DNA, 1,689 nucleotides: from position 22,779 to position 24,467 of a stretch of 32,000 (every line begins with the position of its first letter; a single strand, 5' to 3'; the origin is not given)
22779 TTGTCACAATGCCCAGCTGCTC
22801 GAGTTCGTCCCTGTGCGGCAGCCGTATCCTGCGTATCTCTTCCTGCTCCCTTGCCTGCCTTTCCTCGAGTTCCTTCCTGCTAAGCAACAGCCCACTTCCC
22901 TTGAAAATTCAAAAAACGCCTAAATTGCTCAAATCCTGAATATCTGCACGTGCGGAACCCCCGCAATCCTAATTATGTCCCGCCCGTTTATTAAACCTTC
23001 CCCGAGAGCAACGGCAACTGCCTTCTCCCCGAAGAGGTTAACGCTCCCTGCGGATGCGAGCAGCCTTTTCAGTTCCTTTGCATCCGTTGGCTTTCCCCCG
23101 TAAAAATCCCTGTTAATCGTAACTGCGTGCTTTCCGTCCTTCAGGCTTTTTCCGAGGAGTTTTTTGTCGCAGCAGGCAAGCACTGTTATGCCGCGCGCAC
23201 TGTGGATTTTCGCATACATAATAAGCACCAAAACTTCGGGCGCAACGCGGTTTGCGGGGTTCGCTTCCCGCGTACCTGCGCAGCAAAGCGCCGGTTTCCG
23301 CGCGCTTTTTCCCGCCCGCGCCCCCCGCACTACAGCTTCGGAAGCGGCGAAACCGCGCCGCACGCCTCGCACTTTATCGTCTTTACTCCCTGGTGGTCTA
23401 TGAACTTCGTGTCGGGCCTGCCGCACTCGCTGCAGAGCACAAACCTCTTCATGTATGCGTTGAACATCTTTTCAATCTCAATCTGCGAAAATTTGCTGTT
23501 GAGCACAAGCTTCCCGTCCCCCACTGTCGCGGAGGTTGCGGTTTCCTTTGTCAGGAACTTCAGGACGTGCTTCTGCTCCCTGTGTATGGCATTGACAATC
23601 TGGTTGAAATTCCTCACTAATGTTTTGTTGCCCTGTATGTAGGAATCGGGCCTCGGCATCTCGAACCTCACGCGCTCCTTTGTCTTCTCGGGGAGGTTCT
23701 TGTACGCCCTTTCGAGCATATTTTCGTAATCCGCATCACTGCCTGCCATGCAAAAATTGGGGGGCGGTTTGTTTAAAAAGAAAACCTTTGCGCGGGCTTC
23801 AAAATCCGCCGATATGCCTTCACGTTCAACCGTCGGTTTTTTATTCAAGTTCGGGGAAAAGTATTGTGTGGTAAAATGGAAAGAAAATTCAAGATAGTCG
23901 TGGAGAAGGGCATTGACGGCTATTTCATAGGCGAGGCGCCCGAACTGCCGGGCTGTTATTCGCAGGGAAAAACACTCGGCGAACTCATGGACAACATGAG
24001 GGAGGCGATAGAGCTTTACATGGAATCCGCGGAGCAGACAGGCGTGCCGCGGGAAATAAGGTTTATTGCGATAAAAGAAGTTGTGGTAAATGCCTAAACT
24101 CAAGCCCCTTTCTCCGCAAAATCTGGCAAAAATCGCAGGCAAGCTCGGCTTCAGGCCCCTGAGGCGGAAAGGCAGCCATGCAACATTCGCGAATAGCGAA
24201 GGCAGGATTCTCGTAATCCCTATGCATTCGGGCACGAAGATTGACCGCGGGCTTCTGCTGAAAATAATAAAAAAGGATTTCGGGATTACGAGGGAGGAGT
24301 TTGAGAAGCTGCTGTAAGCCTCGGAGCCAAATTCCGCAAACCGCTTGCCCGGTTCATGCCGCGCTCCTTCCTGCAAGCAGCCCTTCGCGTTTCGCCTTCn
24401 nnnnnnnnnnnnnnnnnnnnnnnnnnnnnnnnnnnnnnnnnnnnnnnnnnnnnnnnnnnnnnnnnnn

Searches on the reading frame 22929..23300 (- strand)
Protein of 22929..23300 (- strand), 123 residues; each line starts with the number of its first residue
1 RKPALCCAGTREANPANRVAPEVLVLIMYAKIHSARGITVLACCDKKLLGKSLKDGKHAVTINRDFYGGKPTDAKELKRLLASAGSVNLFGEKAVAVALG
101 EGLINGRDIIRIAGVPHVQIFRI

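Call 76: search_protein_families(library=pfam, proteins=[window:22929-23300:-], max_evalue=0.001)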
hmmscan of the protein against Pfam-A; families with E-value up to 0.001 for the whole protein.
window:22929-23300:- (123 aa): 1 family
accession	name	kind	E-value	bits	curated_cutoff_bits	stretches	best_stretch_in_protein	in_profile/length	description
PF04242.18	DUF424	-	2.1e-21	76.4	25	1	39-123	8-92/92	Protein of unknown function (DUF424)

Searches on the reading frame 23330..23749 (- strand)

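Call 76: search_protein_families(library=pfam, proteins=[window:23330-23749:-], max_evalue=0.001)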
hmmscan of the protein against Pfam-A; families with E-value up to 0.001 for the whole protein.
window:23330-23749:- (139 aa): 1 family
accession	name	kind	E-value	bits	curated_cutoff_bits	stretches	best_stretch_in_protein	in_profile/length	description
PF01873.23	eIF-5_eIF-2B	-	1.1e-34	119.3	27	1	22-132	4-116/117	Domain found in IF2B/IF5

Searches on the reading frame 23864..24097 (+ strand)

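Call 3: search_protein_families(library=pfam, proteins=[window:23864-24097:+], max_evalue=0.01)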
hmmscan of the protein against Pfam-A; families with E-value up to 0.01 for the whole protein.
window:23864-24097:+ (77 aa): 2 families
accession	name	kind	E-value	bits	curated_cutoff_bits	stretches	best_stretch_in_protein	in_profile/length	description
PF15919.11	HicB_lk_antitox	-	2.5e-08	34.5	27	1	10-60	2-52/123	HicB_like antitoxin of bacterial toxin-antitoxin system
PF21748.3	UPF0150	-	4.4e-07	30.2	27.3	1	18-53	17-53/64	UPF0150-like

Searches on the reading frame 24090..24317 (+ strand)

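Call 3: search_protein_families(library=pfam, proteins=[window:24090-24317:+], max_evalue=0.01)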
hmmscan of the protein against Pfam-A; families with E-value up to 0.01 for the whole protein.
window:24090-24317:+ (75 aa): 1 family
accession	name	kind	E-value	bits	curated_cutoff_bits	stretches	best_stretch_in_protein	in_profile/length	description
PF07927.17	HicA_toxin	-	3.2e-12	46.8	27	1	12-62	4-55/58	HicA toxin of bacterial toxin-antitoxin,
